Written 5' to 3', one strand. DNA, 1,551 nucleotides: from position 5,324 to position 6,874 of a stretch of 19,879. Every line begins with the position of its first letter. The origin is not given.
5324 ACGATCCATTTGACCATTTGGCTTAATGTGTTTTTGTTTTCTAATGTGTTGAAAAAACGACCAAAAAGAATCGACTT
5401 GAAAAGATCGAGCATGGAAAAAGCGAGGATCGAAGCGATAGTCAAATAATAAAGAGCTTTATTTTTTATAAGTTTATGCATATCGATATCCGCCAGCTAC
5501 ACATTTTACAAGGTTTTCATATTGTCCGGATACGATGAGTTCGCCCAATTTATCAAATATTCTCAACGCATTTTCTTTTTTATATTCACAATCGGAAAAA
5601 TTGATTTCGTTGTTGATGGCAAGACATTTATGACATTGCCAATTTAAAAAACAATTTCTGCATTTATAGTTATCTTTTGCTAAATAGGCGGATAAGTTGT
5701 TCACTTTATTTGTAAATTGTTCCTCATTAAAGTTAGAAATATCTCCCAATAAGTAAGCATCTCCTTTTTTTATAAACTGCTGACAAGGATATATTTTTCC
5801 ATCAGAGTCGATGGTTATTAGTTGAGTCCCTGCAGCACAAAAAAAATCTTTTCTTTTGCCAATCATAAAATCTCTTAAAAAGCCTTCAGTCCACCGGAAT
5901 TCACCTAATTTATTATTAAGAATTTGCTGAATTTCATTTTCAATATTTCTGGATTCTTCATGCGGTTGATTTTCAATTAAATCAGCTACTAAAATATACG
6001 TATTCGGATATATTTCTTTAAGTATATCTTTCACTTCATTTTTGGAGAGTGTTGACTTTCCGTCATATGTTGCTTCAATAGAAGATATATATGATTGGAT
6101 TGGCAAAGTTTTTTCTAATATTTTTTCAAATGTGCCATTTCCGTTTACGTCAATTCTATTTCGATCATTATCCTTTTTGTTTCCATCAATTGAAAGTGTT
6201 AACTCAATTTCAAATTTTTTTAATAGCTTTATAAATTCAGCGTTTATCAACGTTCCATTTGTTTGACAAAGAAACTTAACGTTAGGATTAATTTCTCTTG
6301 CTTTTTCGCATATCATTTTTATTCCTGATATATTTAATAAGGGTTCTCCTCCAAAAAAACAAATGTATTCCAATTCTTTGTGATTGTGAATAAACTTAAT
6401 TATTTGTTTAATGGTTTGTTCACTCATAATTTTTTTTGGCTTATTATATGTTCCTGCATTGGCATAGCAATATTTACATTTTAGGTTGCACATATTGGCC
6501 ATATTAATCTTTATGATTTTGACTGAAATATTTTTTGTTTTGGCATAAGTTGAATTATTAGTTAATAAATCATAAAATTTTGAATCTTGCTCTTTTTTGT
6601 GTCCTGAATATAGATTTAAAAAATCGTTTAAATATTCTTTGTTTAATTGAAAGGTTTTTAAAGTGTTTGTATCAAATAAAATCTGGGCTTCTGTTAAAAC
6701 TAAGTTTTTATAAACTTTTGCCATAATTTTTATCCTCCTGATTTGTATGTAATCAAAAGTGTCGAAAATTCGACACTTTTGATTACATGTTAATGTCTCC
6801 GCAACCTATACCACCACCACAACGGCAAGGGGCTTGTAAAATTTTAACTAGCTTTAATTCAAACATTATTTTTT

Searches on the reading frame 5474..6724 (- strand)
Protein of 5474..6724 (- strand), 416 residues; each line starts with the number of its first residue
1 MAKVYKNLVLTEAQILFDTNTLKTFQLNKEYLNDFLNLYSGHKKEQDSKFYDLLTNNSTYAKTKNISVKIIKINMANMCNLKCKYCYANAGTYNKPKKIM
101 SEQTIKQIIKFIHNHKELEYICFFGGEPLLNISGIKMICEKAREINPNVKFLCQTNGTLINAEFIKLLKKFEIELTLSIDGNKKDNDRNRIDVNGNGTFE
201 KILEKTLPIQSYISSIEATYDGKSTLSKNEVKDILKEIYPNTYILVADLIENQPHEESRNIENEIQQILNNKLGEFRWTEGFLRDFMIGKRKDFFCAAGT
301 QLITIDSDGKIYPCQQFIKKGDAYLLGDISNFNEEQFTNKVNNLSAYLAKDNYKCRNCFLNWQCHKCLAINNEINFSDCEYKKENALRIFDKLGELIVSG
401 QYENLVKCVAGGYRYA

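Call 4: search_protein_families(library=pfam, proteins=[window:5474-6724:-])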
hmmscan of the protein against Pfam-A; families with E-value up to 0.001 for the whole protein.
window:5474-6724:- (416 aa): 3 families
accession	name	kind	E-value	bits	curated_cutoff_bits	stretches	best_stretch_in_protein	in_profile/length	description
PF04055.27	Radical_SAM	-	9.7e-21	75.1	29.5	1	73-232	1-160/166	Radical SAM superfamily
PF13353.11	Fer4_12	-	2.3e-12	47.8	22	1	77-184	13-118/137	4Fe-4S single cluster domain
PF13186.11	SPASM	-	0.00071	20.3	21.5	1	296-358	1-66/67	Iron-sulfur cluster-binding domain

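Call 5: search_protein_families(library=ncbifam, proteins=[window:5474-6724:-], max_evalue=0.01)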
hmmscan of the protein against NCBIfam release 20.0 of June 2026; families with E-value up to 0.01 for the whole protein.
window:5474-6724:- (416 aa): 78 families (the best 25 are shown)
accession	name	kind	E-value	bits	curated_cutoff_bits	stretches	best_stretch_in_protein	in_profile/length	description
NF047865.1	rSAM_PapB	equivalog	8.1e-54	183.1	340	1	68-375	2-324/330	PapB family radical SAM/SPASM ranthipeptide maturase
TIGR04064.1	rSAM_nif11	equivalog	5.4e-42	144.1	518.7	2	58-206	67-221/459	nif11-like peptide radical SAM maturase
TIGR03974.1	rSAM_six_Cys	equivalog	2.5e-38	132.1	425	2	52-207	79-242/451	thioether cross-link-forming SCIFF peptide maturase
NF040492.1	not_ScfB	exception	3.2e-36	125.2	855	1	51-377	80-423/450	ScfB-related radical SAM/SPASM orphan maturase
TIGR03906.1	quino_hemo_SAM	equivalog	2.8e-34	118.6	453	2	62-206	87-238/467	quinohemoprotein amine dehydrogenase maturation protein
TIGR04068.1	rSAM_ocin_clost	equivalog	9.8e-33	113.7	500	2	61-213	76-236/462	Cys-rich peptide radical SAM maturase CcpM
NF041707.1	rSAM_YhhB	equivalog_domain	4.8e-28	98.1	445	1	72-205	5-148/369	cyclophane-forming radical SAM/SPASM peptide maturase YhhB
NF041298.1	rSAM_mat_DynA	equivalog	1.5e-26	93.2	450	1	75-207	7-144/356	dynobactin maturation radical SAM/SPASM protein DynA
TIGR03942.1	sulfatase_rSAM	equivalog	7.3e-25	87.8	349.45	1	75-212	7-151/363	anaerobic sulfatase maturase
TIGR03978.1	rSAM_paired_1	equivalog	4.2e-22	78.5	370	1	44-215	57-233/466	His-Xaa-Ser system radical SAM maturase HxsB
NF050038.1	rSAM_RiPP_GggB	equivalog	5.3e-21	75.1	650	1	56-369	30-342/398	streptosactin maturase GggB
NF038107.1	rSAM_NF038107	equivalog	4.5e-20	71.8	600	1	46-370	66-403/444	Cys-every-fifth radical SAM/SPASM peptide maturase CefB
NF038170.1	lachnocin_rSAM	equivalog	8.4e-20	71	550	2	61-205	68-219/440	lachnocin radical SAM maturase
NF010321.0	PRK13758.1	equivalog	1.2e-19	70.7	441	2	75-207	11-151/370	anaerobic sulfatase-maturase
TIGR04148.1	GG_samocin_CFB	equivalog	3.7e-19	69.2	300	1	67-210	15-171/411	radical SAM peptide maturase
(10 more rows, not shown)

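Call 8: find_related_loci(query=window:5474-6724:-, collection=genome_contigs, flank=6000)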
Query window:5474-6724:- (416 aa) in genome_contigs; peptide patterns used: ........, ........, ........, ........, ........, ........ (x = any residue, [..] = any of these).
140 stretches matched a pattern, but none encodes a relative of the query by tblastn (E <= 1e-3).

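Call 9: find_homologous_proteins(query=window:5474-6724:-)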
Query window:5474-6724:- (416 aa): 1067 proteins with E <= 0.001 among 7076 candidates; the best 120 are listed.
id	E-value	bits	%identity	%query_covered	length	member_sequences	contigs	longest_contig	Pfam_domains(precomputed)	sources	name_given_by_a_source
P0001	8.2e-277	936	100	100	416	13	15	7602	PF04055.28,PF13353.12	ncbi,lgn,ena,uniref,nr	ncbi:radical SAM/SPASM domain-containing protein [Dubosiella newyorkensis]|uniref:radical SAM/SPASM 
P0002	5.3e-221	752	79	100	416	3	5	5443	PF04055.28,PF13353.12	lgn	-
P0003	6.8e-95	337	43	99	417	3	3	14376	PF13186.12,PF04055.28,PF13353.12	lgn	-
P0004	1.6e-94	336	41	99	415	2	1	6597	PF04055.28,PF13353.12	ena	-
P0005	5.2e-93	331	43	94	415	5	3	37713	PF13186.12,PF04055.28,PF13353.12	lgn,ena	-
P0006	3.1e-92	328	42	100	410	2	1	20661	PF13186.12,PF04055.28,PF13353.12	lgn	-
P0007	5.3e-92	327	41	99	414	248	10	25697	PF13186.12,PF04055.28,PF13353.12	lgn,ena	-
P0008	1.5e-91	326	41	99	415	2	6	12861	PF13186.12,PF04055.28,PF13353.12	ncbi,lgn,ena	-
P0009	6.5e-91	324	41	99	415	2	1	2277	PF13186.12,PF04055.28,PF13353.12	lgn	-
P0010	2.2e-90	322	41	99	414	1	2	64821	PF13186.12,PF04055.28,PF13353.12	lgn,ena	-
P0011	3.0e-90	321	39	99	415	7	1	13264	PF04055.28,PF13353.12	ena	-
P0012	6.7e-90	320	40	99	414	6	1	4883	PF04055.28,PF13353.12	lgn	-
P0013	1.9e-87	312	45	82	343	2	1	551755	PF13186.12,PF04055.28,PF13353.12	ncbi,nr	ncbi:radical SAM/SPASM domain-containing protein [Breznakia pachnodae]|nr:radical SAM protein [Brezn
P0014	5.6e-86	307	40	100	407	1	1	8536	PF13186.12,PF04055.28,PF13353.12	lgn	-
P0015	1.1e-84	303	39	100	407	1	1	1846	PF13186.12,PF04055.28,PF13353.12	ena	-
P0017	3.6e-82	295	39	100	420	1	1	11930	PF13186.12,PF04055.28,PF13353.12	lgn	-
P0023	7.5e-50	188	33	94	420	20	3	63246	PF04055.28,PF13353.12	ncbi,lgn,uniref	ncbi:radical SAM protein [Finegoldia magna]|uniref:radical SAM/SPASM domain-containing protein n=1 T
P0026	9.7e-41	158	33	72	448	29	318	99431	PF13186.12,PF04055.28,PF13353.12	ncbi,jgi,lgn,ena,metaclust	jgi:radical SAM additional 4Fe4S-binding domain|metaclust:\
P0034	3.3e-34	137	30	75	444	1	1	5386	PF13186.12,PF04055.28,PF13353.12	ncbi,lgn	-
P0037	2.0e-33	134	34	75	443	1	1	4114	PF13186.12,PF04055.28,PF13353.12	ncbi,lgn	-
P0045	1.8e-30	125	30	86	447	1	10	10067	PF13186.12,PF04055.28,PF13353.12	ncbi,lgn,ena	-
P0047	2.7e-30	124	31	74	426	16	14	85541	PF04055.28,PF13353.12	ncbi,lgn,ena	-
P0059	7.0e-28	116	30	75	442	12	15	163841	PF04055.28,PF13353.12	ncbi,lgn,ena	-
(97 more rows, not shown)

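Call 11: find_encoding_contigs(protein=P0002, flank=4000, max_places=3)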
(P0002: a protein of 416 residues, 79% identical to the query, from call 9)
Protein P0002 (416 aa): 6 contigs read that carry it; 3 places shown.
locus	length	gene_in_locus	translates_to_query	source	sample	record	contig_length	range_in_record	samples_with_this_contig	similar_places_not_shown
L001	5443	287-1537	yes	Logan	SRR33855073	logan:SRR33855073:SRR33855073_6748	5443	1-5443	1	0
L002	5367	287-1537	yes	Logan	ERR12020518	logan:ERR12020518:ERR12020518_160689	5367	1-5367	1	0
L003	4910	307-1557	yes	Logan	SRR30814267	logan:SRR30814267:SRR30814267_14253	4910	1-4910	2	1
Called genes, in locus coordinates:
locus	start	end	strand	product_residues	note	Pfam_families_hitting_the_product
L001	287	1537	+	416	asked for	PF04055:Radical_SAM, PF13353:Fer4_12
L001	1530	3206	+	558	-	PF00664:ABC_membrane, PF00005:ABC_tran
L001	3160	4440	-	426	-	PF13424:TPR_12 (weak)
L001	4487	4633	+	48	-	-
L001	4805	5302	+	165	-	PF03050:DDE_Tnp_IS66, PF13817:DDE_Tnp_IS66_C (faint)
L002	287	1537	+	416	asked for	PF04055:Radical_SAM, PF13353:Fer4_12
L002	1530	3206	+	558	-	PF00664:ABC_membrane, PF00005:ABC_tran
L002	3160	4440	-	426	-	PF13424:TPR_12 (weak)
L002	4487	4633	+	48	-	-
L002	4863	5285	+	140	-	PF03050:DDE_Tnp_IS66, PF13817:DDE_Tnp_IS66_C (weak)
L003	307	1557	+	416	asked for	PF04055:Radical_SAM, PF13353:Fer4_12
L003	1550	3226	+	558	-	PF00664:ABC_membrane, PF00005:ABC_tran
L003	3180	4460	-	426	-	PF13424:TPR_12 (weak)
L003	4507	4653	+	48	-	-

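Call 12: find_encoding_contigs(protein=P0003, flank=4000, max_places=2)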
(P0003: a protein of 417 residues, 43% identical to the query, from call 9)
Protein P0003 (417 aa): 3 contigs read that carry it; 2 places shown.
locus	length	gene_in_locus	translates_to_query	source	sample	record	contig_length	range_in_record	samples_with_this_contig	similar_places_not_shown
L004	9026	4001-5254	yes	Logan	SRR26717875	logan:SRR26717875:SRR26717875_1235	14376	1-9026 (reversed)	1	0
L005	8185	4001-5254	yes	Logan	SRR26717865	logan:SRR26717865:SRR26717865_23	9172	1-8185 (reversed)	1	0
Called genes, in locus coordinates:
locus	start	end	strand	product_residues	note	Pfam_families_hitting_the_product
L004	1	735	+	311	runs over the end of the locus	PF01933:CofD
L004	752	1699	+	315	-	PF10298:WhiA_N, PF14527:LAGLIDADG_WhiA, PF14528:LAGLIDADG_3 (weak), PF02650:HTH_WhiA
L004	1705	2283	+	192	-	-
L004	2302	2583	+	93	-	PF12844:HTH_19 (weak), PF13560:HTH_31, PF01381:HTH_3, PF13443:HTH_26 (weak)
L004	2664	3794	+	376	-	-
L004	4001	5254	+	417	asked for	PF04055:Radical_SAM, PF13353:Fer4_12, PF13186:SPASM (weak)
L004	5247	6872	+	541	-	PF00664:ABC_membrane, PF00005:ABC_tran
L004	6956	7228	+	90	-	-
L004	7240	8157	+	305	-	PF13527:Acetyltransf_9, PF00583:Acetyltransf_1 (weak), PF23209:IDM1_C (weak), PF17668:Acetyltransf_17 (weak)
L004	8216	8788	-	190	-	PF00574:CLP_protease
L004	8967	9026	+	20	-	?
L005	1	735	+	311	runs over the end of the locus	PF01933:CofD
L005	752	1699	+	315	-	PF10298:WhiA_N, PF14527:LAGLIDADG_WhiA, PF14528:LAGLIDADG_3 (weak), PF02650:HTH_WhiA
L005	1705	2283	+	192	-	-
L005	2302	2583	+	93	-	PF12844:HTH_19 (weak), PF13560:HTH_31, PF01381:HTH_3, PF13443:HTH_26 (weak)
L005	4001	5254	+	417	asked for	PF04055:Radical_SAM, PF13353:Fer4_12, PF13186:SPASM (weak)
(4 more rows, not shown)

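Call 13: find_encoding_contigs(protein=P0005, flank=4000, max_places=2)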
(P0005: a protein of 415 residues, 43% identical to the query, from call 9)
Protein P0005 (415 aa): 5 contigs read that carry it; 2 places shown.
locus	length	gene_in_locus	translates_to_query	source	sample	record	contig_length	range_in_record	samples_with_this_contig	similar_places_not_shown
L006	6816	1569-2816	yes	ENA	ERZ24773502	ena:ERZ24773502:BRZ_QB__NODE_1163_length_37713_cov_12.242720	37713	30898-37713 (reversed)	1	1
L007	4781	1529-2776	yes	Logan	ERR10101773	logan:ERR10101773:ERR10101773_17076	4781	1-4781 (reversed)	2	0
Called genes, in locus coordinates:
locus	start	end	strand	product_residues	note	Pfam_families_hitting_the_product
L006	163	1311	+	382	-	PF01381:HTH_3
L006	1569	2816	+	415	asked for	PF04055:Radical_SAM, PF13353:Fer4_12, PF13186:SPASM (weak)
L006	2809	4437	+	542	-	PF00664:ABC_membrane, PF00005:ABC_tran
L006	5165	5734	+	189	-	-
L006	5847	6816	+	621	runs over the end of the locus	PF07228:SpoIIE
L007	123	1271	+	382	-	PF01381:HTH_3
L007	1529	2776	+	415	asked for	PF04055:Radical_SAM, PF13353:Fer4_12, PF13186:SPASM (weak)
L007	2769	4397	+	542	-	PF00664:ABC_membrane, PF00005:ABC_tran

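Call 19: find_related_loci(query=A1, collection=genome_contigs, flank=5000)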
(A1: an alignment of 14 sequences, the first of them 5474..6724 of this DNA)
Query A1 (416 aa) in genome_contigs; peptide patterns used: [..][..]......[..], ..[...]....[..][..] (x = any residue, [..] = any of these).
599 stretches matched a pattern (row limit reached: there are more); 555 encode a relative of the query (tblastn E <= 1e-3); the best 80 are kept; 79 distinct loci.
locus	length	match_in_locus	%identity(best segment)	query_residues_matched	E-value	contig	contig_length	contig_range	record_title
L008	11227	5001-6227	45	5-416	1e-108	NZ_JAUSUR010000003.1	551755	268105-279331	Breznakia pachnodae strain DSM 16784 Ga0480556_03, whole genome shotgun sequence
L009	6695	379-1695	31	7-409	4e-42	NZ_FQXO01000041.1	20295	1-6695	Caloranaerobacter azorensis DSM 13643, whole genome shotgun sequence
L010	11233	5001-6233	28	16-395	2e-34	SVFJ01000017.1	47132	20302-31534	MAG: Lachnospiraceae bacterium isolate SIG329 NODE_17314_length_47132_cov_1.811765, whole genome shotgun sequence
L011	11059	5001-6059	30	71-396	2e-33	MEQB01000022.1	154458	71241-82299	MAG: Bdellovibrionales bacterium RIFOXYC1_FULL_37_79 rifoxyc1_full_scaffold_20, whole genome shotgun sequence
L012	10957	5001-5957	30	18-329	2e-32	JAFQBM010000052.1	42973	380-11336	MAG: Lachnospiraceae bacterium isolate RGIG1668 Goat_Cecum-1__c1423, whole genome shotgun sequence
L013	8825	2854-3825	29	54-369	2e-32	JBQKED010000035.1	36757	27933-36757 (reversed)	Faecalimonas sp. LCP19S3_D12 contig00035, whole genome shotgun sequence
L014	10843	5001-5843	29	64-329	5e-32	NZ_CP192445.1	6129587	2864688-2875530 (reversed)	Paenibacillus sp. 8b26 chromosome, complete genome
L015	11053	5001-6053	31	75-404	5e-32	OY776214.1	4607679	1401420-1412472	MAG: uncultured Sporobacter sp. isolate 345903d0-cd28-47e6-9f6f-9f74e2cead0e genome assembly, chromosome: 1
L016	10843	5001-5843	30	64-329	3e-32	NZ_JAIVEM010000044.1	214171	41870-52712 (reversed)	Paenibacillus sp. BJ-4 C865, whole genome shotgun sequence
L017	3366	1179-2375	29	1-378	4e-32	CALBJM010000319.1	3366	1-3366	MAG TPA_asm: uncultured Erysipelotrichaceae bacterium isolate SRR1747018_bin.99_CONCOCT_v1.1_MAG genome assembly, contig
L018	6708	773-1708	28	64-364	2e-31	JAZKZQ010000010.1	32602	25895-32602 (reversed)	MAG: Cellulosilyticum sp. isolate T1900045086_TC20190080.MAGScoT_cleanbin_000033 SGB_4686_k141_2868337, whole genome sho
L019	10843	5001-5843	29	64-329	2e-31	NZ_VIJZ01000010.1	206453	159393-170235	Paenibacillus ottowii strain MS2379 NODE_10_length_206453_cov_75.252009, whole genome shotgun sequence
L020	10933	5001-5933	30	75-369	3e-31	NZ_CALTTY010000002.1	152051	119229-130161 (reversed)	MAG: uncultured Anaerococcus sp. isolate o8tshBm1B1_bin.7.MAG NODE_20_length_152051_cov_40.931682, whole genome shotgun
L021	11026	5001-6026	31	69-399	3e-31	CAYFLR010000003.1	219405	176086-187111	MAG TPA_asm: uncultured bacterium isolate ERP019367_co2_29 genome assembly, contig: NODE_57_length_219405_cov_3.175427,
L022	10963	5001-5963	28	71-377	3e-31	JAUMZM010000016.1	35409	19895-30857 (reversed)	MAG: Tissierellia bacterium isolate S17M_St_28 NODE_240_length_35409_cov_46.505798, whole genome shotgun sequence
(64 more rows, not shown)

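Call 22: find_related_loci(query=A1, collection=metagenome_contigs, flank=4000)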
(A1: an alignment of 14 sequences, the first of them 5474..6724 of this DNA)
Query A1 (416 aa) in metagenome_contigs; peptide patterns used: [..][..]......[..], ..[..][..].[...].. (x = any residue, [..] = any of these).
600 stretches matched a pattern (row limit reached: there are more); 349 encode a relative of the query (tblastn E <= 1e-3); the best 80 are kept; 80 distinct loci.
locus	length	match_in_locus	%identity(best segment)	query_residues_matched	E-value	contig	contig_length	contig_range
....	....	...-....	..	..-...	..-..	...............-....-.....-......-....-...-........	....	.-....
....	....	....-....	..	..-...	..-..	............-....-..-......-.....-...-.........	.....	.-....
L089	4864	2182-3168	30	64-372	1e-32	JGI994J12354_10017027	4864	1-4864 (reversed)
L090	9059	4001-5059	32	68-389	4e-32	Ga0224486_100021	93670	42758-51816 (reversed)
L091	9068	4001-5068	31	75-396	9e-31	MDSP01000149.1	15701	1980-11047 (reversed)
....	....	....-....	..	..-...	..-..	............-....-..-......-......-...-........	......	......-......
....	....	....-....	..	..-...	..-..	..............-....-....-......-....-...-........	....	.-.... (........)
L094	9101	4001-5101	27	28-364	9e-30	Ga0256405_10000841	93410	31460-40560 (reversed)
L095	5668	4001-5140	26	1-372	1e-29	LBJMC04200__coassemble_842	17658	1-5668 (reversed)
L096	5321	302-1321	28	52-371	1e-29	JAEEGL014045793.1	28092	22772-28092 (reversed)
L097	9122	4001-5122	26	27-378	5e-29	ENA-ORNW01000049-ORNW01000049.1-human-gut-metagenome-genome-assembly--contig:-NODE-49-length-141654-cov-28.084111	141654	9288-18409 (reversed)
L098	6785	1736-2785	28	62-398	5e-29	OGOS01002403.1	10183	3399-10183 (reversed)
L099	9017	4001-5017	27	63-378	3e-29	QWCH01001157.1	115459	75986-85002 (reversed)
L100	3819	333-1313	27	68-374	5e-29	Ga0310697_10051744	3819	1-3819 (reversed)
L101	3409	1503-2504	29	60-372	7e-29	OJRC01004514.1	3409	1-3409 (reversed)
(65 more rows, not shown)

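Call 23: find_encoding_contigs(protein=P0006, flank=3000, max_places=1)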
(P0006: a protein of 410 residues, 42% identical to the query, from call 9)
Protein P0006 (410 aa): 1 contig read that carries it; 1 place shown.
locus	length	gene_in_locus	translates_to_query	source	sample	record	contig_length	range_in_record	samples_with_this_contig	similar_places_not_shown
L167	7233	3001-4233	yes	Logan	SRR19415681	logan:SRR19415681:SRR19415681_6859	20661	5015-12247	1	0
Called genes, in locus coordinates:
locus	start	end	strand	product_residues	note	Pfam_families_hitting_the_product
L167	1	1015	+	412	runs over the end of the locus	PF01546:Peptidase_M20, PF07687:M20_dimer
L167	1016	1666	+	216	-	-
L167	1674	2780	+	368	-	PF01381:HTH_3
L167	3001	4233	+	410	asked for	PF04055:Radical_SAM, PF13353:Fer4_12, PF13186:SPASM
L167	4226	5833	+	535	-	PF00664:ABC_membrane, PF00005:ABC_tran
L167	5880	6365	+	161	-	-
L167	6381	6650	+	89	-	PF01842:ACT (weak), PF13740:ACT_6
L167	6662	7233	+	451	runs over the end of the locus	PF05167:DUF711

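Call 24: find_encoding_contigs(protein=P0007, flank=3000, max_places=2)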
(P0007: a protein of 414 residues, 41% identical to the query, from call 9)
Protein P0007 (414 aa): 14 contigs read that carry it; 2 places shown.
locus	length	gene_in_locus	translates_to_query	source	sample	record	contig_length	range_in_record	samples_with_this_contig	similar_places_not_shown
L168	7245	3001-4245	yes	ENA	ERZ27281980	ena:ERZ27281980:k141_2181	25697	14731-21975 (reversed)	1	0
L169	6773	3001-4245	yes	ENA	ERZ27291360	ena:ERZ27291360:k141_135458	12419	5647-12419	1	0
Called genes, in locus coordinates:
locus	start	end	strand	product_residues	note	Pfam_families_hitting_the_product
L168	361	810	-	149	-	-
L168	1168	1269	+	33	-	-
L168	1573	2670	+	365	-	PF01381:HTH_3 (weak), PF13424:TPR_12 (weak)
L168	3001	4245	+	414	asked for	PF04055:Radical_SAM, PF13353:Fer4_12, PF13186:SPASM (weak)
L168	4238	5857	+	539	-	PF00664:ABC_membrane, PF00005:ABC_tran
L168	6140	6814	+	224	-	PF00072:Response_reg (weak), PF04397:LytTR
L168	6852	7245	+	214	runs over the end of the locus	-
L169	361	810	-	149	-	-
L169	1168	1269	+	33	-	-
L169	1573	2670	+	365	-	PF01381:HTH_3 (weak), PF13424:TPR_12 (weak)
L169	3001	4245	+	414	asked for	PF04055:Radical_SAM, PF13353:Fer4_12, PF13186:SPASM (weak)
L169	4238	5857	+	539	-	PF00664:ABC_membrane, PF00005:ABC_tran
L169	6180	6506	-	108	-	-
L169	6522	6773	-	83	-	?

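Call 25: find_encoding_contigs(protein=P0010, flank=3000, max_places=1)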
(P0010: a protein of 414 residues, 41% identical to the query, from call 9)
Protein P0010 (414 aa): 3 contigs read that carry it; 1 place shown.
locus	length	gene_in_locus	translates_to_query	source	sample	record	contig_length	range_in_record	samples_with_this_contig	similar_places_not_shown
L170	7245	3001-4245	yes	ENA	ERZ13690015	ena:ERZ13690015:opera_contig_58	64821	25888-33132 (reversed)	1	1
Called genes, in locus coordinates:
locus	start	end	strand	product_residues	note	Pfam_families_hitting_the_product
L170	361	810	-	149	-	-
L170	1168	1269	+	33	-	-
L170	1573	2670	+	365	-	PF01381:HTH_3 (weak), PF13424:TPR_12 (weak)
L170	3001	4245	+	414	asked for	PF04055:Radical_SAM, PF13353:Fer4_12, PF13186:SPASM (weak)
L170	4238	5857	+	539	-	PF00664:ABC_membrane, PF00005:ABC_tran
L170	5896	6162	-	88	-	-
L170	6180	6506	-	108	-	-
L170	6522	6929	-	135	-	PF12844:HTH_19, PF13560:HTH_31 (weak), PF01381:HTH_3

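Call 26: find_encoding_contigs(protein=P0011, flank=3000, max_places=1)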
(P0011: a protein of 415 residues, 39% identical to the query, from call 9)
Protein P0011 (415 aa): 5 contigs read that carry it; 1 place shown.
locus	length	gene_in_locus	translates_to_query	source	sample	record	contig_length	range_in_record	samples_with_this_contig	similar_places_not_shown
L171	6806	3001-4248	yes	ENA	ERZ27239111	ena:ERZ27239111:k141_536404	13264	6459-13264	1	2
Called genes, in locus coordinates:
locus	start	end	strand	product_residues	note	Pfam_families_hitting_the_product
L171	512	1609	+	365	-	PF01381:HTH_3 (weak)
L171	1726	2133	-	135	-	-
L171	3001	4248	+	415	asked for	PF04055:Radical_SAM, PF13353:Fer4_12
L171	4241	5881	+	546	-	PF00664:ABC_membrane, PF00005:ABC_tran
